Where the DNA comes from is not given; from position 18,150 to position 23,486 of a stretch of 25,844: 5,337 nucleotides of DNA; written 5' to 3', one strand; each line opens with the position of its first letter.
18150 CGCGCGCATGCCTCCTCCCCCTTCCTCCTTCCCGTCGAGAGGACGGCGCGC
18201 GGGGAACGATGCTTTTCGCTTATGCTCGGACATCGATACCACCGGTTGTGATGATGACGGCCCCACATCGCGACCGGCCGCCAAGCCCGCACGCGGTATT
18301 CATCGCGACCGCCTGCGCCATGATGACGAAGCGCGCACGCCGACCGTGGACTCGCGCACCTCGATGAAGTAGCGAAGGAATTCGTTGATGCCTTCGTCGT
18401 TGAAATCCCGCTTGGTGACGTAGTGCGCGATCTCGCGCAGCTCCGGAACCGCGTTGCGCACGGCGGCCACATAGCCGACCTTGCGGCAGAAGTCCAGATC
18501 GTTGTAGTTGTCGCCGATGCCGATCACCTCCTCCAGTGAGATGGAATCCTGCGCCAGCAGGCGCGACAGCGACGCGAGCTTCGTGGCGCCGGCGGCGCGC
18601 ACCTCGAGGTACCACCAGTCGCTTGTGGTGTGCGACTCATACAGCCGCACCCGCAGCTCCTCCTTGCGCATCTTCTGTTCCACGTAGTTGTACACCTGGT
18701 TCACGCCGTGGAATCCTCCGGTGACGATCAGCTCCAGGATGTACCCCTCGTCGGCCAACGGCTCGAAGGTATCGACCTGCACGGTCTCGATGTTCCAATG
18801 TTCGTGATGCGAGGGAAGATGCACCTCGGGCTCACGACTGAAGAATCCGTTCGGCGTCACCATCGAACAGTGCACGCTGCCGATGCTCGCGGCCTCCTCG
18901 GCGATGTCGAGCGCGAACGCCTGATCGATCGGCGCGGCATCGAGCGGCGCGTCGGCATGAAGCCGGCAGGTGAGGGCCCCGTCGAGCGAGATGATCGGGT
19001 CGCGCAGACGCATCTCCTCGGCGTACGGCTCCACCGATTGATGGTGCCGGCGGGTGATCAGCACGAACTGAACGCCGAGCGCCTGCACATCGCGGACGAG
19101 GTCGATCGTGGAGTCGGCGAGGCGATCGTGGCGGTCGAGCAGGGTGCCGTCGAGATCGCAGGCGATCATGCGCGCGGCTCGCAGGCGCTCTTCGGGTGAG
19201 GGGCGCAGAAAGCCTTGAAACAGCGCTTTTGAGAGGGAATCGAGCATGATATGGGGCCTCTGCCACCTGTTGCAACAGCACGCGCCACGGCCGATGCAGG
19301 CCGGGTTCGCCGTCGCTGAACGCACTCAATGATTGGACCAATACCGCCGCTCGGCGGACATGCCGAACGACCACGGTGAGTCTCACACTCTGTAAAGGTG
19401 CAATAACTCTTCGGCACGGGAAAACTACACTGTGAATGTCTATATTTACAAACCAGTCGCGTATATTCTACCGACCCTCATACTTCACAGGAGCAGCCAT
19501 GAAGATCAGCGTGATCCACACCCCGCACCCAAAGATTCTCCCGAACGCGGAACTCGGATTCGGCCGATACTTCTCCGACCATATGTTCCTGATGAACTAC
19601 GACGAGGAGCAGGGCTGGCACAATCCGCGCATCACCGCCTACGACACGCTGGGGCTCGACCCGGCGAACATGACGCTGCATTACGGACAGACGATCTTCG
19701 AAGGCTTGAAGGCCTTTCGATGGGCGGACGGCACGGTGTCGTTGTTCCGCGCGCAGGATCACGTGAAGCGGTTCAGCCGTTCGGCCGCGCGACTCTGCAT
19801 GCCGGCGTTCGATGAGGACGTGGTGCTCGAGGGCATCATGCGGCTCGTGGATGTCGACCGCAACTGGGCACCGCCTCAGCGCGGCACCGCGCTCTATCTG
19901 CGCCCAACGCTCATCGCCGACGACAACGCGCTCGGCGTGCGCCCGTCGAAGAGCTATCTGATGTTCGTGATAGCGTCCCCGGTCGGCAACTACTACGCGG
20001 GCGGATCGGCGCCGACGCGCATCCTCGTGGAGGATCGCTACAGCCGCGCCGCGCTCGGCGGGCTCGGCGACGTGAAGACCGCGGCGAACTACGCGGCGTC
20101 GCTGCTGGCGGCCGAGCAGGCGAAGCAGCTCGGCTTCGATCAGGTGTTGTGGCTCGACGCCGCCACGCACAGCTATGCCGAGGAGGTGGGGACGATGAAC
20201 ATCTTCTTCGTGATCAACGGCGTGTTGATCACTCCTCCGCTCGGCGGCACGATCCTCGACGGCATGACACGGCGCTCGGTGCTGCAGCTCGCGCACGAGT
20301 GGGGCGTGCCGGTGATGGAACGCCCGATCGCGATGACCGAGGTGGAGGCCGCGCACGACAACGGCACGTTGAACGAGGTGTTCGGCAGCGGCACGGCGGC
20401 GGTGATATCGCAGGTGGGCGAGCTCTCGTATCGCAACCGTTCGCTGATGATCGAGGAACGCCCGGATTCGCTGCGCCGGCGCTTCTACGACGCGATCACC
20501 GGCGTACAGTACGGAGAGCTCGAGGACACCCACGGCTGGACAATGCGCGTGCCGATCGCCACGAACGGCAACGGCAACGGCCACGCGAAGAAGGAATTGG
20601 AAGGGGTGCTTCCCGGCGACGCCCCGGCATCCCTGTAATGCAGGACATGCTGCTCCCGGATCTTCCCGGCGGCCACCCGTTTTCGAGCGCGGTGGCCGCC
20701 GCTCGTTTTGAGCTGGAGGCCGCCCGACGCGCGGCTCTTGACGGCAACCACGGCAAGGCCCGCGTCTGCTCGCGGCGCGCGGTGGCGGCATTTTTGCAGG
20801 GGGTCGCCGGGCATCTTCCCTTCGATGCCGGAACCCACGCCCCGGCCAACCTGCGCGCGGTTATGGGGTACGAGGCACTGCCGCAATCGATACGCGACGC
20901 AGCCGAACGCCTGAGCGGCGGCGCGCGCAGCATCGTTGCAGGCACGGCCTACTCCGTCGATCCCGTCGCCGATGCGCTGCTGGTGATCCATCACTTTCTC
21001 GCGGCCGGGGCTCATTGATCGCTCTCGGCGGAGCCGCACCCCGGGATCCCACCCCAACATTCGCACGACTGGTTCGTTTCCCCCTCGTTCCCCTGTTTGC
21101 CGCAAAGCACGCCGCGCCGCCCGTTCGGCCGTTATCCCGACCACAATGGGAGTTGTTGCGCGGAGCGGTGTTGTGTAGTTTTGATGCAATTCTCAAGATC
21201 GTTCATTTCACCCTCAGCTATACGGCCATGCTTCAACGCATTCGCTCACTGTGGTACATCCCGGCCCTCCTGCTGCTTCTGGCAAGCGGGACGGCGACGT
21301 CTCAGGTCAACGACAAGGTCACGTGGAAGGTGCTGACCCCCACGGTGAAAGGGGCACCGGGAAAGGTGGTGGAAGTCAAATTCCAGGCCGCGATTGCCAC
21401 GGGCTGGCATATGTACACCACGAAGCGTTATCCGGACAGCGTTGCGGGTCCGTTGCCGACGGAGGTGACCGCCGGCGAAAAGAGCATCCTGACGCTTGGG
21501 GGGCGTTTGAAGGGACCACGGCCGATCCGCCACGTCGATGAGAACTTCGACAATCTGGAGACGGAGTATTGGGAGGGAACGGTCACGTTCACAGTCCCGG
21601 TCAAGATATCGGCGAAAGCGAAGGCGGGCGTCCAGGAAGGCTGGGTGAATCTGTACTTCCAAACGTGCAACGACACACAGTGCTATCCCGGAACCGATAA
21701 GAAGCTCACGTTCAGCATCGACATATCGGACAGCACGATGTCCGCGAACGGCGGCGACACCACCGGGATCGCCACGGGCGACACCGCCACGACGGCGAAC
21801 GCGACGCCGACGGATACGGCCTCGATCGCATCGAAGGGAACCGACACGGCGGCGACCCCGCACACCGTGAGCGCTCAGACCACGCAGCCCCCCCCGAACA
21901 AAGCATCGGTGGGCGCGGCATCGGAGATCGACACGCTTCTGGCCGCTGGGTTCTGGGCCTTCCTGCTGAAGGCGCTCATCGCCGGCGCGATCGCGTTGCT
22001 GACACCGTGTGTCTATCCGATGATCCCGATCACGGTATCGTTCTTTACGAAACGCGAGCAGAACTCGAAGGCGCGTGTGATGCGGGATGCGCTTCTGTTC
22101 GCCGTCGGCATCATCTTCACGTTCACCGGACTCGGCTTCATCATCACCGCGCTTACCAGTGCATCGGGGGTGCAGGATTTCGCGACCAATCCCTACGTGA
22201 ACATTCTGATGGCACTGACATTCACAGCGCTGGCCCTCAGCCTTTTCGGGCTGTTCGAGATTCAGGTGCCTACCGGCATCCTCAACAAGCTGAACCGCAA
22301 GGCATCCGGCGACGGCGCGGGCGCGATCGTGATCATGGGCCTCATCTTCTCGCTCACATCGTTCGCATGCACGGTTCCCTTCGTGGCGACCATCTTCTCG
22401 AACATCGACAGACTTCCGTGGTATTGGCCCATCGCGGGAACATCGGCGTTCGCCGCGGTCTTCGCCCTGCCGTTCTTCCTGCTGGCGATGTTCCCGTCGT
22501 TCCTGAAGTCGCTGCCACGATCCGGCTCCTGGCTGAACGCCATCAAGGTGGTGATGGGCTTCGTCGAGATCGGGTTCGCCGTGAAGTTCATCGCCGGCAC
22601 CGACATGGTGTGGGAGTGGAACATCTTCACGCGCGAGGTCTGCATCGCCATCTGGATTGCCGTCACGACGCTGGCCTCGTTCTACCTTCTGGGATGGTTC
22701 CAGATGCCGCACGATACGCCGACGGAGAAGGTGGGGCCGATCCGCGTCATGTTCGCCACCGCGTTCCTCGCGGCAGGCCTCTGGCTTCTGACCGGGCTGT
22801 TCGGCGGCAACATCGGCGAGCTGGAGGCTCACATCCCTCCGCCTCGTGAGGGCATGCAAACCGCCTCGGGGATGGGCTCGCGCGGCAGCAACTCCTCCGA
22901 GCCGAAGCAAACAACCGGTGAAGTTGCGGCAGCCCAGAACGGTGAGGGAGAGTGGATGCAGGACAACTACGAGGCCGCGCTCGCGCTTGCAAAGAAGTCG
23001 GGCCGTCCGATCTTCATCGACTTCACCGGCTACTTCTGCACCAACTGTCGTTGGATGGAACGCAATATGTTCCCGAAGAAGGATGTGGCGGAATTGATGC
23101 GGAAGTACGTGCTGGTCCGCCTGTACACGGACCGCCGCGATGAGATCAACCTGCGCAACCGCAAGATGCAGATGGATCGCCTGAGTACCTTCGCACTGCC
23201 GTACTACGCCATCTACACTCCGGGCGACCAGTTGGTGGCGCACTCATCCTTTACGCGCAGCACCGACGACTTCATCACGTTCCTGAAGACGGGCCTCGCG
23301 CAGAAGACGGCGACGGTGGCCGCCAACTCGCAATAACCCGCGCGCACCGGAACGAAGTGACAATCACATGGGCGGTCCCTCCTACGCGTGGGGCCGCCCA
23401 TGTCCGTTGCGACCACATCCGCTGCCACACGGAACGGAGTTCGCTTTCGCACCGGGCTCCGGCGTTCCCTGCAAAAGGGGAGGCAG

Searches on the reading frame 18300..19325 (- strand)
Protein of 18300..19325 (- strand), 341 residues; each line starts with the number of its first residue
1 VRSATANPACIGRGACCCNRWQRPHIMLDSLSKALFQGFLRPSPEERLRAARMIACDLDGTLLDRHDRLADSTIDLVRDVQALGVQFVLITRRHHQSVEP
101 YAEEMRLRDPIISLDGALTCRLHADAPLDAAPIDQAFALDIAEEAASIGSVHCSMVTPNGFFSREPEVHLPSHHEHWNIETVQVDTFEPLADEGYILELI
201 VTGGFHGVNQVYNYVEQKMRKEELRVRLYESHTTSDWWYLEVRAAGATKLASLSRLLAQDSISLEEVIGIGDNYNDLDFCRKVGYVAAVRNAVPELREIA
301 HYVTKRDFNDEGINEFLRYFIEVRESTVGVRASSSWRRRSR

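Call 29: search_protein_families(library=pfam, proteins=[window:18300-19325:-], max_evalue=0.001)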
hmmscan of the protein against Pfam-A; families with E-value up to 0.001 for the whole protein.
window:18300-19325:- (341 aa): 4 families
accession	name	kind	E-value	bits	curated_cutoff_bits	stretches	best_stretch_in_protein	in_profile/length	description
PF08282.18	Hydrolase_3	-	8.2e-39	134.3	20.9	1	54-317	1-255/255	haloacid dehalogenase-like hydrolase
PF05116.19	S6PP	-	7.7e-10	39.2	20.3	0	208-297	129-214/247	Sucrose-6F-phosphate phosphohydrolase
PF12710.13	HAD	-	9.4e-08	33.1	27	0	24-116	31-137/189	haloacid dehalogenase-like hydrolase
PF00702.32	Hydrolase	-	0.00034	21.5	26.4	0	262-284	169-191/191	haloacid dehalogenase-like hydrolase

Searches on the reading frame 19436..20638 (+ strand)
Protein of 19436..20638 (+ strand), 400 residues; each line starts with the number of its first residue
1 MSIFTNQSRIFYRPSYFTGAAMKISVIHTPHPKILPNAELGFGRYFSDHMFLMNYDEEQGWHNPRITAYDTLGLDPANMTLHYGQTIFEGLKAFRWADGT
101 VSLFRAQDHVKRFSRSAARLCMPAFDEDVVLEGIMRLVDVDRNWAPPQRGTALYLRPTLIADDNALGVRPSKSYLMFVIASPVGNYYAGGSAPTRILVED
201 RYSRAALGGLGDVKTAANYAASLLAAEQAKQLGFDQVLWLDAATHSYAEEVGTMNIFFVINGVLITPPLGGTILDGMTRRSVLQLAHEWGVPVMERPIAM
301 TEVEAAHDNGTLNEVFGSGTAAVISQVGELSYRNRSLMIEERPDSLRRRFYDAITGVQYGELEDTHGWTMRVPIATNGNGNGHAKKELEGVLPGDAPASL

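Call 29: search_protein_families(library=pfam, proteins=[window:19436-20638:+], max_evalue=0.001)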
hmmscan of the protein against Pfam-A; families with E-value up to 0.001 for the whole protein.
window:19436-20638:+ (400 aa): 1 family
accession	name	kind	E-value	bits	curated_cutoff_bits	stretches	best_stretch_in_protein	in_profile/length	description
PF01063.24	Aminotran_4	-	1.5e-35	123.5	28.5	1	87-327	2-220/223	Amino-transferase class IV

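Call 31: find_related_loci(query=window:19436-20638:+, collection=genome_contigs, flank=1000)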
Query window:19436-20638:+ (400 aa) in genome_contigs; peptide patterns used: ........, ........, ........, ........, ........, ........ (x = any residue, [..] = any of these).
600 stretches matched a pattern (row limit reached: there are more); 558 encode a relative of the query (tblastn E <= 1e-3); the best 80 are kept; 80 distinct loci.
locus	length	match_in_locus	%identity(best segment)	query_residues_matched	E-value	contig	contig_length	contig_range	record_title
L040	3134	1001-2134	79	19-395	0e+0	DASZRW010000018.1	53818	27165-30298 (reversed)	MAG TPA_asm: Candidatus Kapaibacterium sp. isolate SMAG_U6034 k141_847033, whole genome shotgun sequence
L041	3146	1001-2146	66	18-393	2e-167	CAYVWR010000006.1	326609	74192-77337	MAG TPA_asm: uncultured Alphaproteobacteria bacterium isolate SRP344714_co2_242 genome assembly, contig: NODE_46_length_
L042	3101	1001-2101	63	18-383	2e-148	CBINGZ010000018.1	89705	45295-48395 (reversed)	MAG TPA_asm: uncultured bacterium isolate SRR16817054_binner12_Refined_41 genome assembly, contig: ERZ27394105.89, whole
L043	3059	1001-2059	52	22-372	8e-123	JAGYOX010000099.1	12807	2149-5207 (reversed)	MAG: Desulfobacterales bacterium isolate M55B179 99, whole genome shotgun sequence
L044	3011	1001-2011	55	37-372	4e-122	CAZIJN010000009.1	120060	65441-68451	MAG TPA_asm: uncultured Desulfobacterales bacterium isolate SRP294416_co1_101 genome assembly, contig: NODE_117_length_1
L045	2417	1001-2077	52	22-378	2e-124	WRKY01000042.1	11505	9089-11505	MAG: Oscillospiraceae bacterium isolate Th196P3bin135 Ga0099364_10012389, whole genome shotgun sequence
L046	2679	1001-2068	53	21-372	1e-125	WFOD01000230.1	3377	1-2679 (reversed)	MAG: Deltaproteobacteria bacterium isolate S012_135 k151_36411, whole genome shotgun sequence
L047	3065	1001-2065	51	16-368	3e-122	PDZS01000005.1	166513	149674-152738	MAG: Deltaproteobacteria bacterium YD0425bin51 scaffold5, whole genome shotgun sequence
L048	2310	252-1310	52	22-372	1e-123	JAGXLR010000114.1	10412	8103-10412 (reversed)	MAG: Desulfobacterales bacterium isolate GSL_CB2_4 NODE_820_length_10412_cov_6.67098, whole genome shotgun sequence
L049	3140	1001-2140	53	3-377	7e-120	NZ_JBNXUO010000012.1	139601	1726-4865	Falsiroseomonas sp. CW058 12, whole genome shotgun sequence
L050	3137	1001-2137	52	20-399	4e-120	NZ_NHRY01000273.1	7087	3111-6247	Rhodopila globiformis strain DSM 161 scaffold0273, whole genome shotgun sequence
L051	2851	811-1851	55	23-368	4e-121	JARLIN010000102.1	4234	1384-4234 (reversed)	MAG: Rhodopila sp. isolate MAG_BA151 MetaBAT2_Bin_151_sub_Anoxic_k141_391843, whole genome shotgun sequence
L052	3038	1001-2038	56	24-368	2e-119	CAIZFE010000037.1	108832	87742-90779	MAG: uncultured Rhodopila sp. isolate AlinenLipids_bin-6082 genome assembly, contig: bin-6082:037/115, whole genome shot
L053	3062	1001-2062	50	22-372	2e-119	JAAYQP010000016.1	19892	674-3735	MAG: Clostridiales bacterium isolate AS22ysBPME_71 8461_AS22, whole genome shotgun sequence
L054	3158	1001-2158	50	1-384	6e-119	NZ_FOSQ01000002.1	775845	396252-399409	Falsiroseomonas stagni DSM 19981, whole genome shotgun sequence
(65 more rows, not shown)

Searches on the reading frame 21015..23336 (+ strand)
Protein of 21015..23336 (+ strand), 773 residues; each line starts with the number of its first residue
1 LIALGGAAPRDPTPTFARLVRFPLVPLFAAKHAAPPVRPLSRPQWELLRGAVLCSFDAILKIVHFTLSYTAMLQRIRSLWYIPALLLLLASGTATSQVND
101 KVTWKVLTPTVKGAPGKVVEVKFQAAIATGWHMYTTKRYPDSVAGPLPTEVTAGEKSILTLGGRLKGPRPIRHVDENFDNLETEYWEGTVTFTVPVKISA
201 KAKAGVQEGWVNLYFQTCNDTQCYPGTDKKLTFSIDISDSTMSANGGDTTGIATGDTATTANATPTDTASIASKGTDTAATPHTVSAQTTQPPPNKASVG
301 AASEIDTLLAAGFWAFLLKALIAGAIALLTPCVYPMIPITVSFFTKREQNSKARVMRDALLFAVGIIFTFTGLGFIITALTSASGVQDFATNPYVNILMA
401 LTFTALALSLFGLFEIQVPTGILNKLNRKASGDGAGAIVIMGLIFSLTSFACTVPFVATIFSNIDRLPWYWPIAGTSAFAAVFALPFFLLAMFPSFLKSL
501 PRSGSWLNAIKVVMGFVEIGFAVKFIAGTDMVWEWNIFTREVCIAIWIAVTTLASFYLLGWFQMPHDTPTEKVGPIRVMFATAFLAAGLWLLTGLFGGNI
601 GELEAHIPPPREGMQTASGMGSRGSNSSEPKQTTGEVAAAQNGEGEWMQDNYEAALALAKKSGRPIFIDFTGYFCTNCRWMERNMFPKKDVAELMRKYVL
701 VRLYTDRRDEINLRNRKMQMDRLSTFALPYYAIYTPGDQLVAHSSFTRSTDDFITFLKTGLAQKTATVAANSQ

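Call 29: search_protein_families(library=pfam, proteins=[window:21015-23336:+], max_evalue=0.001)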
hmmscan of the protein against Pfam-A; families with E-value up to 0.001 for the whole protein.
window:21015-23336:+ (773 aa): 4 families
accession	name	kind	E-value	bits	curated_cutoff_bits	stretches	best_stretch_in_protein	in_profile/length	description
PF02683.22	DsbD_TM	-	1.1e-25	90.7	27.1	1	314-526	2-215/219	Cytochrome C biogenesis protein transmembrane domain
PF13899.12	Thioredoxin_7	-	2.1e-14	53.8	27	1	647-736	2-83/83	Thioredoxin-like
PF11412.14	DsbD_N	-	3.2e-10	40.5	25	1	115-231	16-115/119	Thiol:disulfide interchange protein DsbD, N-terminal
PF03190.21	Thioredox_DsbH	-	1.6e-06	28.6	27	1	646-716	21-91/163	Protein of unknown function, DUF255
